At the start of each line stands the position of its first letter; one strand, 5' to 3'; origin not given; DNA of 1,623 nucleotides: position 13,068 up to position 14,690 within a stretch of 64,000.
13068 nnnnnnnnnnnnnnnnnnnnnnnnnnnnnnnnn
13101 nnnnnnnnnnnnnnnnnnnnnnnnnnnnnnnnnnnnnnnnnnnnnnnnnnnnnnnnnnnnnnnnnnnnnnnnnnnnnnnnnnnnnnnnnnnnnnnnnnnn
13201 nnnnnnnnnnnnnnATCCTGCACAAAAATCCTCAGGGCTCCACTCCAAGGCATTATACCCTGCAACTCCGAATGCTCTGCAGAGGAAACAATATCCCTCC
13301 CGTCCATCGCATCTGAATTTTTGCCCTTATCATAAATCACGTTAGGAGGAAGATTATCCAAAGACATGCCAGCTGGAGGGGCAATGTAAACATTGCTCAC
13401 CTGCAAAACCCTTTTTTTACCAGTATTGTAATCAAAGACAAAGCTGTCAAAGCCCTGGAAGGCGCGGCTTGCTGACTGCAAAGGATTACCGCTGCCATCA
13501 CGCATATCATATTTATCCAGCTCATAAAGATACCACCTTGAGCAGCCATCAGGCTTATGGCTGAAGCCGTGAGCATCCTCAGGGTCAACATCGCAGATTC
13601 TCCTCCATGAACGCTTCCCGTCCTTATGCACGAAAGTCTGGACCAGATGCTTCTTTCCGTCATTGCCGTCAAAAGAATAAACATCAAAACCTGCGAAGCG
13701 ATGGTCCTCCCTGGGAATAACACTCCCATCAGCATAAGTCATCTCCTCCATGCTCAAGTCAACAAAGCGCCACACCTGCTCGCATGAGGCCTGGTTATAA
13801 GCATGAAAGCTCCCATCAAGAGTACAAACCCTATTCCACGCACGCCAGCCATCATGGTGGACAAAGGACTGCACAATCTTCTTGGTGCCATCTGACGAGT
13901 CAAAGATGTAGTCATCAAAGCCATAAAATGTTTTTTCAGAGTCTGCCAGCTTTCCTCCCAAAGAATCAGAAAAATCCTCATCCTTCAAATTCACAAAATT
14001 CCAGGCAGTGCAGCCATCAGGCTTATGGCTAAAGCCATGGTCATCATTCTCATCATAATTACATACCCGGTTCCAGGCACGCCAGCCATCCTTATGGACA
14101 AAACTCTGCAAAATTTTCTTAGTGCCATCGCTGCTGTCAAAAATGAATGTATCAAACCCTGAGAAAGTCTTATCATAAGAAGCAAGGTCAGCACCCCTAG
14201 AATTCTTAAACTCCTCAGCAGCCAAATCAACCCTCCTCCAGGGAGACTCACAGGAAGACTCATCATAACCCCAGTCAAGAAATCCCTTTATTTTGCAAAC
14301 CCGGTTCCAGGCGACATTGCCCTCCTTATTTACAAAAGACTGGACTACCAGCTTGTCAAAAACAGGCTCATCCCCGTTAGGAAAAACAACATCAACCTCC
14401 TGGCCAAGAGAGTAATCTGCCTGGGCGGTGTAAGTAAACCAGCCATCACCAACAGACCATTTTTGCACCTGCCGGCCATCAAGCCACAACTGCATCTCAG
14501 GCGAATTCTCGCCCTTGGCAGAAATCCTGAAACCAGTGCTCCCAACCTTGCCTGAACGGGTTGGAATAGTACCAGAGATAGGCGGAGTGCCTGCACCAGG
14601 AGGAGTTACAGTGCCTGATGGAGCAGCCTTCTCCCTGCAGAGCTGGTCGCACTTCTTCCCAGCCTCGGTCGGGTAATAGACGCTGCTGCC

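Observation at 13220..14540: Unrecognised ~75-80-aa '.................' repeat nested inside a CBM-like beta-sandwich (giant 2 copy)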

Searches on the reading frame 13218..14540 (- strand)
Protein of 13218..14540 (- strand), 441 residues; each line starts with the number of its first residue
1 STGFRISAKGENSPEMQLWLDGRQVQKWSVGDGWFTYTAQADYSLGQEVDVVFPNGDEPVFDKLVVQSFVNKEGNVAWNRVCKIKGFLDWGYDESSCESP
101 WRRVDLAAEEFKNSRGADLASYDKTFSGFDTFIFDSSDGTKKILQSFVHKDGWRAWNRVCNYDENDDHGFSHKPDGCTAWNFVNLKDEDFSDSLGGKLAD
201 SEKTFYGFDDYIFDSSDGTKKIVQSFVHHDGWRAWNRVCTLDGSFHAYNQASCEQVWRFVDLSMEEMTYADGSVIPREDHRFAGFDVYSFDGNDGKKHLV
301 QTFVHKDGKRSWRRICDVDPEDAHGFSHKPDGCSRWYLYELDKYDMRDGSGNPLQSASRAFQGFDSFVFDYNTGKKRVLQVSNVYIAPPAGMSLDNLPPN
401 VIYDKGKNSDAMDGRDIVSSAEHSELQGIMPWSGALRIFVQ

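Call 15: find_homologous_proteins(query=window:13220-14540:-, max_evalue=0.001)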
Query window:13220-14540:-: 4260 candidates shared short words with the query, none scored E <= 0.001.

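Call 25: search_solved_structures(query=A1, max_evalue=10, show_alignments=3)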
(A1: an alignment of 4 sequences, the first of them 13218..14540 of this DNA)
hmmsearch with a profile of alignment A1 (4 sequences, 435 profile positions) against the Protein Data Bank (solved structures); distinct sequences matched with E-value up to 10: 7.
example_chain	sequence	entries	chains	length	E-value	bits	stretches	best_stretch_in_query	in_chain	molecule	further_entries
2xfd_A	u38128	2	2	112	0.0046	19.1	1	2-70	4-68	CARBOHYDRATE BINDING MODULE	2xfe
2xhh_A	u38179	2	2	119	0.0056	18.8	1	2-70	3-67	CARBOHYDRATE BINDING MODULE | CALCIUM-DEPENDENT CARBOHYDRATE BINDING MODULE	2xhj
3ln5_A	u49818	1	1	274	0.46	12.5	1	73-146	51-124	HLA class I histocompatibility antigen, B-41 alpha chain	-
5deg_A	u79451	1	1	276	0.66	12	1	74-146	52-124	MHC class I antigen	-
8tq5_A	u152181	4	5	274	0.68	11.9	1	73-146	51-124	HLA class I histocompatibility antigen B alpha chain (HLA-B*44:05)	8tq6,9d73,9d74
1syv_A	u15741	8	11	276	0.69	11.9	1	73-146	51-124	MHC class I antigen | HLA class I histocompatibility complex HLA-B*4405 | HLA class I histocompatibility complex HLA-B*4402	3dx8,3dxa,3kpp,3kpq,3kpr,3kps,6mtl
7tuc_A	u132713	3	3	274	0.85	11.6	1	73-146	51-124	HLA class I histocompatibility antigen, B alpha chain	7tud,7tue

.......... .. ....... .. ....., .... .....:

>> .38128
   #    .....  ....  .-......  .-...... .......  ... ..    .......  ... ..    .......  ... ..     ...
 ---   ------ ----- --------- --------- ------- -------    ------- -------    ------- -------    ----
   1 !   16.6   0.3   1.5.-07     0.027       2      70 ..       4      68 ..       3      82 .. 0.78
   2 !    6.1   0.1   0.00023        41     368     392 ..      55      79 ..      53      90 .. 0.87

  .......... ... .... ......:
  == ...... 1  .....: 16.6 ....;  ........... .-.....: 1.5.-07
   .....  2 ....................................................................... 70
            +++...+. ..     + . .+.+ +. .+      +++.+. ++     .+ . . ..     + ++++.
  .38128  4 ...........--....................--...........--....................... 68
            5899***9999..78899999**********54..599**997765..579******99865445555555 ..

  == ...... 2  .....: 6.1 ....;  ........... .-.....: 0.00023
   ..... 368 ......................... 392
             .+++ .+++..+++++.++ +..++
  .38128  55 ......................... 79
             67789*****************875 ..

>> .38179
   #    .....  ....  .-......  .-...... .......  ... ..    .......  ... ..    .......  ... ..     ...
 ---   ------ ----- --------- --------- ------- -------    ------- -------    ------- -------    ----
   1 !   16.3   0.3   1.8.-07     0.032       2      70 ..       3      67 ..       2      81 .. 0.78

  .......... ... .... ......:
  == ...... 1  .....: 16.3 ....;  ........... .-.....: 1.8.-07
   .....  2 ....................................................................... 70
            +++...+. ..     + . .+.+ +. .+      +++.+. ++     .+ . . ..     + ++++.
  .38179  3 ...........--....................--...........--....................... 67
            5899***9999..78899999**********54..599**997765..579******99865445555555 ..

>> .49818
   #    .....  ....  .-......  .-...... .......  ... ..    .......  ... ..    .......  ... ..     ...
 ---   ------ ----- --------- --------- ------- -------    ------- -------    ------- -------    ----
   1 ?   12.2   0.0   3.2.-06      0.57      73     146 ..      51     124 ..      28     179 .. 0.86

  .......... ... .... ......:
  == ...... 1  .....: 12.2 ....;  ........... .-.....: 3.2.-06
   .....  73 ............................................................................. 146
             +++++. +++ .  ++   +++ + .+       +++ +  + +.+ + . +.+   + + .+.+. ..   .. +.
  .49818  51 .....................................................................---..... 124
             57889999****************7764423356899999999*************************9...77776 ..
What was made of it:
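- In the PDB search the same CBM60 residues (55-79) align both to the opening plus first B' strand and to the last A' strand plus closing segment (call 25).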

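Call 26: predict_structure(alignment_id=A1)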
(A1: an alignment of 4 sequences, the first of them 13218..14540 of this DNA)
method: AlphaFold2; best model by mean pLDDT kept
length: 441 residues; sequences in the alignment: 4
mean_pLDDT: 85.3   pTM: 0.78
mean pLDDT of the five models: 85.3, 83.6, 82.7, 78.9, 78.7
residues with pLDDT >= 90: 173; 70-90: 225; 50-70: 43; < 50: 0
segments of 3 or more residues with pLDDT < 50: none
pLDDT, mean of each block of 10 residues (from residue 1): 82 89 89 90 81 81 92 90 90 87 87 89 89 91 93 92 89 80 90 83 89 91 92 92 86 88 87 87 91 89 92 92 82 87 87 86 91 88 78 61 66 65 57 71 58
secondary structure, 60 per line:
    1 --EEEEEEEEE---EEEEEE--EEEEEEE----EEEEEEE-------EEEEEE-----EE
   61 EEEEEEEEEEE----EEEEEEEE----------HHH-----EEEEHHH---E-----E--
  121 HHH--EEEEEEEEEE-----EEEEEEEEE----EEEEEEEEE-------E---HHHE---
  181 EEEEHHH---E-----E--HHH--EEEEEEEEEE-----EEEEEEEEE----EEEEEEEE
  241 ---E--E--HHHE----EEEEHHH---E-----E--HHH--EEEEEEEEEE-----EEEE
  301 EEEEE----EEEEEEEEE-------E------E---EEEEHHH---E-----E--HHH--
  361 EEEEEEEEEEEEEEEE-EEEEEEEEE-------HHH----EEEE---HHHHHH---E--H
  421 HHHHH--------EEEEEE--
elements in order: E3-11 E15-20 E23-29 E34-40 E48-53 E59-71 E76-83 E102-105 E126-135 E141-149 E154-162 E181-184 E205-214 E220-228 E233-240 E258-261 E282-291 E297-305 E310-318 E337-340 E361-376 E378-386 E401-404 H408-413 H420-425 E434-439
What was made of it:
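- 14373..14540 (-): g2 module: N-terminal half of the CBM60-like beta-sandwich (aa 168-223, ............). The model shows five strands (call 26).
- The AF2 module model has pLDDT 85.3 and pTM 0.78 (call 26). In the module model the first B' strand (13 residues) and the last A' strand (16 residues) are longer than the internal ones (call 26). The closing CBM60 segment has pLDDT of only 57-71 (call 26).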

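Call 28: search_protein_representatives(alignment_id=A1)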
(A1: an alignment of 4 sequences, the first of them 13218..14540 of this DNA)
Query: 4 sequences, 435 profile positions. Proteins with E-value up to 0.001 (for the whole library): 310; up to 1e-10: 94; up to 1e-30: 9. The best 150 are listed.
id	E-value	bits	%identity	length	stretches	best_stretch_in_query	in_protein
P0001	0.0e+00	1274.0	-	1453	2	2-435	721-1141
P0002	4.5e-205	698.0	-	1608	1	2-434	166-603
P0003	1.7e-187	640.1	-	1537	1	1-434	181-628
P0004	1.1e-181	620.9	-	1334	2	3-435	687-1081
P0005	5.5e-170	582.4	-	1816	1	2-433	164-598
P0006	1.7e-59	218.3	-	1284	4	92-255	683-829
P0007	4.6e-54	200.4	-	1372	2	127-349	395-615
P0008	6.2e-43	163.7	-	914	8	370-433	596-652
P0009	5.2e-41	157.4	-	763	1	143-370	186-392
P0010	4.3e-29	118.1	-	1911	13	3-72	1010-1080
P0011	1.0e-28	116.9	-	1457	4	67-371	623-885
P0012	4.1e-27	111.6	-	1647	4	368-432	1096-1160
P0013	1.2e-26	110.0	-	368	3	122-255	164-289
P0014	4.3e-26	108.2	-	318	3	67-259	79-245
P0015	5.8e-26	107.8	-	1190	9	368-433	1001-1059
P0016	5.8e-25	104.5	-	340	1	68-339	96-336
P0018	3.0e-23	98.9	-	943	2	122-340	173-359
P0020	5.9e-23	97.9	-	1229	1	61-346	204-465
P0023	1.2e-21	93.6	-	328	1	70-320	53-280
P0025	1.9e-21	92.9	-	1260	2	128-319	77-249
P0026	1.4e-18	83.5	-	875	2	59-239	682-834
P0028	3.7e-18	82.1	-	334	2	123-243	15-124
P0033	7.4e-17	77.8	-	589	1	64-340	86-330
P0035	9.4e-17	77.4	-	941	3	292-338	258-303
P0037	1.2e-16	77.0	-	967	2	125-259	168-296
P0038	1.8e-16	76.5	-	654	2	143-259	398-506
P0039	1.2e-15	73.8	-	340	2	144-319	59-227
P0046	6.8e-15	71.3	-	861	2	67-256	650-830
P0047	1.2e-14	70.5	-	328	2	123-258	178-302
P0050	1.8e-14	69.9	-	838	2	127-260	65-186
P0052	3.2e-14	69.1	-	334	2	130-339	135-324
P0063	4.2e-13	65.4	-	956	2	147-256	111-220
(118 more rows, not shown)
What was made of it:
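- A profile search of 1.84 billion representatives gave 310 hits at E <= 0.001 (call 28).
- Tried and rejected: The exhaustive profile search (call 28) was what worked.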

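Call 31: fold_search(model_id=the predicted structure, library=pdb)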
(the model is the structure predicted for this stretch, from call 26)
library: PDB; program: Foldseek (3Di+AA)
matches with E <= 10: 1538; with E <= 0.001: 13
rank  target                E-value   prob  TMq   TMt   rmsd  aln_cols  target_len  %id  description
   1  2f0z                  2.9e-05  1.00  0.25  0.29  11.7       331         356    9  Crystal Structure of the Human Sialidase Neu2 in Complex with Zanamivir inhibitor (released 2006-11-21)
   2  2w5n                  9.5e-05  0.98  0.25  0.28  17.5       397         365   11  Native structure of the GH93 alpha-L-arabinofuranosidase of Fusarium graminearum (released 2009-03-03)
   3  7c38_A                1.2e-04  0.99  0.23  0.28  19.0       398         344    9  Crystal structure of AofleA from Arthrobotrys oligospora in complex with L-fucose (released 2020-07-29)
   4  7c38_B                1.6e-04  0.96  0.22  0.26  21.4       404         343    9  Crystal structure of AofleA from Arthrobotrys oligospora in complex with L-fucose (released 2020-07-29)
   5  2w5o_A                2.1e-04  0.98  0.23  0.27  14.2       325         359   12  Complex structure of the GH93 alpha-L-arabinofuranosidase of Fusarium graminearum with arabinobiose (released 2009-03-03)
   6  5mum                  2.5e-04  0.87  0.19  0.20  17.3       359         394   10  Glycoside Hydrolase BACINT_00347 (released 2017-04-26)
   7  7wb4_e                3.0e-04  0.93  0.23  0.10  20.7       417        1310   10  Cryo-EM structure of the NR subunit from X. laevis NPC (released 2022-03-02)
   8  7fik_e                3.5e-04  0.96  0.22  0.10  20.4       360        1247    9  The cryo-EM structure of the CR subunit from X. laevis NPC (released 2022-11-09)
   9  7tdz_A                4.1e-04  0.98  0.26  0.11  16.1       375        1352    9  Cryo-EM model of protomer of the cytoplasmic ring of the nuclear pore complex from Xenopus laevis (released 2022-06-22)
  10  2ydp_A                4.8e-04  0.97  0.24  0.27  13.7       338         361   11  Structure of the E242A mutant of the alpha-l-arabinofuranosidase arb93a from fusarium graminearum in complex with an i (released 2011-07-13)
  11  4hhq                  6.0e-04  0.91  0.24  0.30  15.6       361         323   10  Serum paraoxonase-1 by directed evolution with the H115Q and H134Q mutations (released 2013-03-27)
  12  3a71                  7.1e-04  0.84  0.23  0.27  19.0       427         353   10  High resolution structure of Penicillium chrysogenum alpha-L-arabinanase (released 2010-09-15)
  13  5c0p                  9.3e-04  0.98  0.27  0.37  16.4       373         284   11  The crystal structure of endo-arabinase from Bacteroides thetaiotaomicron VPI-5482 (released 2015-07-01)
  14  6htn_A                1.2e-03  1.00  0.22  0.53   6.6       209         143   12  Structure of a fucose lectin from Kordia zhangzhouensis in complex with methyl-fucoside (released 2019-01-23)
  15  6gmu                  1.7e-03  0.75  0.23  0.28  13.8       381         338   10  Serum paraoxonase-1 by directed evolution with the L69G/H134R/F222S/T332S mutations (released 2019-04-17)
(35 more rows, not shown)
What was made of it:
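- On CBM60 (PF16841): Foldseek hits 2xfd_A at probability 1.00 but with target TM 0.41 and rmsd 19.6 (call 31).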

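Call 32: search_protein_families(library=pfam, proteins=[P0013, P0014, P0016, P0023, P0028, P0039, P0047, P0052, P0009, P0033], max_evalue=1)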
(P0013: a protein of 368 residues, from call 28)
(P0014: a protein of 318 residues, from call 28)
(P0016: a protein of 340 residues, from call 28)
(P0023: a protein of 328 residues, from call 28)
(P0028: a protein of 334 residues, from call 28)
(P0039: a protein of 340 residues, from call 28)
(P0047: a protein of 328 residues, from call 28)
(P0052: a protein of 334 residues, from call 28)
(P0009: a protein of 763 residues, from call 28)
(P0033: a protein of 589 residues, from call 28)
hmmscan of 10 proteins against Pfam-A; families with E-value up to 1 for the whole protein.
P0013 (368 aa): 0 families

P0014 (318 aa): 0 families

P0016 (340 aa): 2 families
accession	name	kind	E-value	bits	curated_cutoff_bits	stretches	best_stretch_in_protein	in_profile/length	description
PF09297.16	Zn_ribbon_NUD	-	0.024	14.8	24.8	0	176-184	18-26/32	NADH pyrophosphatase zinc ribbon domain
PF20339.3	DUF6634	-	0.15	12.3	27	0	232-247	68-83/157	Family of unknown function (DUF6634)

P0023 (328 aa): 1 family
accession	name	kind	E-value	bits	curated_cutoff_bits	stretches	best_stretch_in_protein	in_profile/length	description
PF23283.1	D8C_UMOD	-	0.7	10.6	27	0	256-288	37-69/88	Uromodulin-like, D8C domain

P0028 (334 aa): 4 families
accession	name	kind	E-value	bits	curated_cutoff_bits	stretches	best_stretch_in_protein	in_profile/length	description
PF01412.23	ArfGap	-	0.00097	19.7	28.7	0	180-217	43-80/117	Putative GTPase activating protein for Arf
PF12304.13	BCLP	-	0.0033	17.5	29.4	0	107-134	118-146/184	Beta-casein like protein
PF00404.24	Dockerin_1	-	0.011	16.3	22.9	1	311-329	35-53/57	Dockerin type I domain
PF21287.3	Kazal_CFAI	-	0.22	12.4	27.7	0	242-263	21-42/46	Complement factor I, KAZAL domain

P0039 (340 aa): 1 family
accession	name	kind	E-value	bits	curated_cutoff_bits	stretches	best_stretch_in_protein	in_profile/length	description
PF24050.1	T4_Cef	-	0.014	15.7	27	0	54-75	44-65/67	Phage T4 Cef protein family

P0047 (328 aa): 3 families
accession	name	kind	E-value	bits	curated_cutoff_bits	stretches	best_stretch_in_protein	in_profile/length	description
PF12831.13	FAD_oxidored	-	5.8e-09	36.2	27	1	1-53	361-413/416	FAD dependent oxidoreductase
PF04205.19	FMN_bind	-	0.17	13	22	0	271-300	41-70/77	FMN-binding domain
PF23283.1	D8C_UMOD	-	0.26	11.9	27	0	189-217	26-54/88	Uromodulin-like, D8C domain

P0052 (334 aa): 0 families

P0009 (763 aa): 14 families
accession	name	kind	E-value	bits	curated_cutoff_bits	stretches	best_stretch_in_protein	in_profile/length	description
PF05345.18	He_PIG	-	7.8e-10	39.5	24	1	619-703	1-95/96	Putative Ig domain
PF17963.7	Big_9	-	2.6e-09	38.3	23.6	1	617-701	1-88/89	Bacterial Ig domain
PF17803.7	Cadherin_4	-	1.5e-06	29.1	25.1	2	609-656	3-53/71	Bacterial cadherin-like domain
PF18911.6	PKD_4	-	0.00024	21.5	27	0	707-740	1-35/85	PKD domain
PF24541.1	Thioredox_PDIA6_C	-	0.00049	20.8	27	0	330-348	94-112/130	PDIA6-like, C-terminal thioredoxin-like domain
PF17892.7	Cadherin_5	-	0.00049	20.3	26.5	1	640-702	31-96/98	Cadherin-like domain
PF20037.4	DUF6440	-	0.014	15.6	26.5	0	389-410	6-29/53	Family of unknown function (DUF6440)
PF00630.25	Filamin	-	0.072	14.4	26.9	0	431-468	58-92/93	Filamin/ABP280 repeat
PF04881.20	Adeno_GP19K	-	0.1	13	27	0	560-592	37-67/133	Adenovirus GP19K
PF23904.1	DUF7246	-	0.17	12.8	27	0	234-291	11-68/101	Domain of unknown function (DUF7246)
PF07705.17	CARDB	-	0.17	12.5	22.7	0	431-455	59-83/101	CARDB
PF04625.18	DEC-1_N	-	0.32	10.4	29.2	1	123-160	116-150/403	DEC-1 protein, N-terminal region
PF11391.13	DUF2798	-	0.44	11.1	23.5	1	6-27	32-53/59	Protein of unknown function (DUF2798)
PF17138.9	DUF5111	-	0.44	10.8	31.9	0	435-457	84-106/122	Domain of unknown function (DUF5111)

P0033 (589 aa): 1 family
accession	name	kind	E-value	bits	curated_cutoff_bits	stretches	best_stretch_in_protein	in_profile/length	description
PF06037.17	DUF922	-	1.9e-24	87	27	1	451-584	2-151/153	Bacterial protein of unknown function (DUF922)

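Call 33: search_protein_families(library=ncbifam, proteins=[P0013, P0014, P0016, P0023, P0028, P0039, P0047, P0052, P0009, P0033], max_evalue=1)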
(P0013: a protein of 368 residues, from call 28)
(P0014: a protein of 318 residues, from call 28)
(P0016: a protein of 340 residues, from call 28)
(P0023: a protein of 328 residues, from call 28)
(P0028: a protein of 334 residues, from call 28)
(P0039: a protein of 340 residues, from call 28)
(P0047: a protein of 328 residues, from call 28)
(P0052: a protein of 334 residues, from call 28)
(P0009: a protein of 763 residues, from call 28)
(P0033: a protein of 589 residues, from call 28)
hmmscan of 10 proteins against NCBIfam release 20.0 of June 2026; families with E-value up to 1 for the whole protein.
P0013 (368 aa): 3 families
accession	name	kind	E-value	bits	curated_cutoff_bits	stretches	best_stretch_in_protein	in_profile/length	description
NF000449.2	blaBIC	exception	0.017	14.3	640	1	296-337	118-160/294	BIC family carbapenem-hydrolyzing class A beta-lactamase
NF000538.1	classA_carba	equivalog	0.024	14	390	1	300-335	82-119/254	carbapenem-hydrolyzing class A beta-lactamase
NF040547.1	blaSFC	exception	0.047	12.9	680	1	300-335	122-159/309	SFC family carbapenem-hydrolyzing class A beta-lactamase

P0014 (318 aa): 1 family
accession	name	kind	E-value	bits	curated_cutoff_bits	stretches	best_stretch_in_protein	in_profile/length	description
NF047805.1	LIC13255_lipo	equivalog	0.29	11.6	90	0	82-118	36-70/77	LIC13255 family lipoprotein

P0016 (340 aa): 1 family
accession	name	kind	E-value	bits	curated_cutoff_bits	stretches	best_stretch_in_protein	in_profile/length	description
TIGR03048.1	PS_I_psaC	equivalog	0.64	10.3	130.65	0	174-196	12-34/80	photosystem I iron-sulfur center protein PsaC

P0023 (328 aa): 0 families

P0028 (334 aa): 0 families

P0039 (340 aa): 1 family
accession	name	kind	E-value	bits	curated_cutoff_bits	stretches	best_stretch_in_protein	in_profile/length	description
NF051459.1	pyoverdine_PvdO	equivalog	0.0026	16.9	500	0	260-312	182-236/280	dihydropyoverdine dehydrogenase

P0047 (328 aa): 3 families
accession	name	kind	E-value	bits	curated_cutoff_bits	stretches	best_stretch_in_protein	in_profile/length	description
TIGR01367.1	pyrE_Therm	equivalog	0.00022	20.9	150.25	0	120-147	80-107/187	orotate phosphoribosyltransferase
NF007862.0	PRK10574.1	equivalog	0.00092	19.4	138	0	61-99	102-136/145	prepilin peptidase-dependent pilin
TIGR02268.1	TIGR02268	paralog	0.0023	17.3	76.15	0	234-281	185-228/295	Myxococcus xanthus paralogous family TIGR02268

P0052 (334 aa): 0 families

P0009 (763 aa): 8 families
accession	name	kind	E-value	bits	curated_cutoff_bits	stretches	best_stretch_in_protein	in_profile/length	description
NF038112.1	myxo_dep_M36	subfamily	2.5e-10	38.2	1500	1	608-743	1277-1415/1604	myxosortase-dependent M36 family metallopeptidase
NF012211.1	tand_rpt_95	domain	1.8e-07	31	90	1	642-713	19-94/98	tandem-95 repeat protein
NF010514.0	PRK13922.12-4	equivalog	0.0021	17.3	337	1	480-538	189-243/276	rod shape-determining protein MreC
NF041940.1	choice_anch_X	domain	0.027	14.2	25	1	435-455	17-37/37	choice-of-anchor X domain-containing protein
NF033845.1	MSCRAMM_ClfB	exception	0.045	11.7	999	1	116-152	547-583/871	MSCRAMM family adhesin clumping factor ClfB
NF004173.0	PRK05641.1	equivalog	0.33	11.5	199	0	106-167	34-95/153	putative acetyl-CoA carboxylase biotin carboxyl carrier protein subunit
NF033186.1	internalin_K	exception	0.68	8.3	1100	0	123-153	510-542/604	class 1 internalin InlK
NF037973.1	metallo_SslE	exception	0.68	7.1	3000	1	123-151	48-84/1519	lipoprotein metalloprotease SslE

P0033 (589 aa): 0 families

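Call 47: find_encoding_contigs(protein=P0005, flank=10000, max_places=4)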
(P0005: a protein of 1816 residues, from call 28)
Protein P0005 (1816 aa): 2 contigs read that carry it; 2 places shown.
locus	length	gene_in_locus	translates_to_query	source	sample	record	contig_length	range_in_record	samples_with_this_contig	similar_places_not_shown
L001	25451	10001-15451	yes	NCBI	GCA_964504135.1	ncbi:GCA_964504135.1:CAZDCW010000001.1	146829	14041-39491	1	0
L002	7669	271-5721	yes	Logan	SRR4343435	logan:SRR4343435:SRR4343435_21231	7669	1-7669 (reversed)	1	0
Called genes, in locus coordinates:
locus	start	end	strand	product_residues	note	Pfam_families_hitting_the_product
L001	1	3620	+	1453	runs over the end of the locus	PF16841:CBM60 (faint)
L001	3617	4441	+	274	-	-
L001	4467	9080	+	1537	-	PF09471:Peptidase_M64 (faint)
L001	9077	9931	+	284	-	-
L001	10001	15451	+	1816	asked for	PF01436:NHL (faint)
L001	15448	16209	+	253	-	-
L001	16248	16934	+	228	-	-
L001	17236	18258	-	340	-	-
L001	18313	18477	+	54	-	PF09853:DUF2080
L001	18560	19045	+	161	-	-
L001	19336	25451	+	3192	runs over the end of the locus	PF19077:Big_13 (faint)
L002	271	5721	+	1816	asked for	PF01436:NHL (faint)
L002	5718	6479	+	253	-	-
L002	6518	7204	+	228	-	-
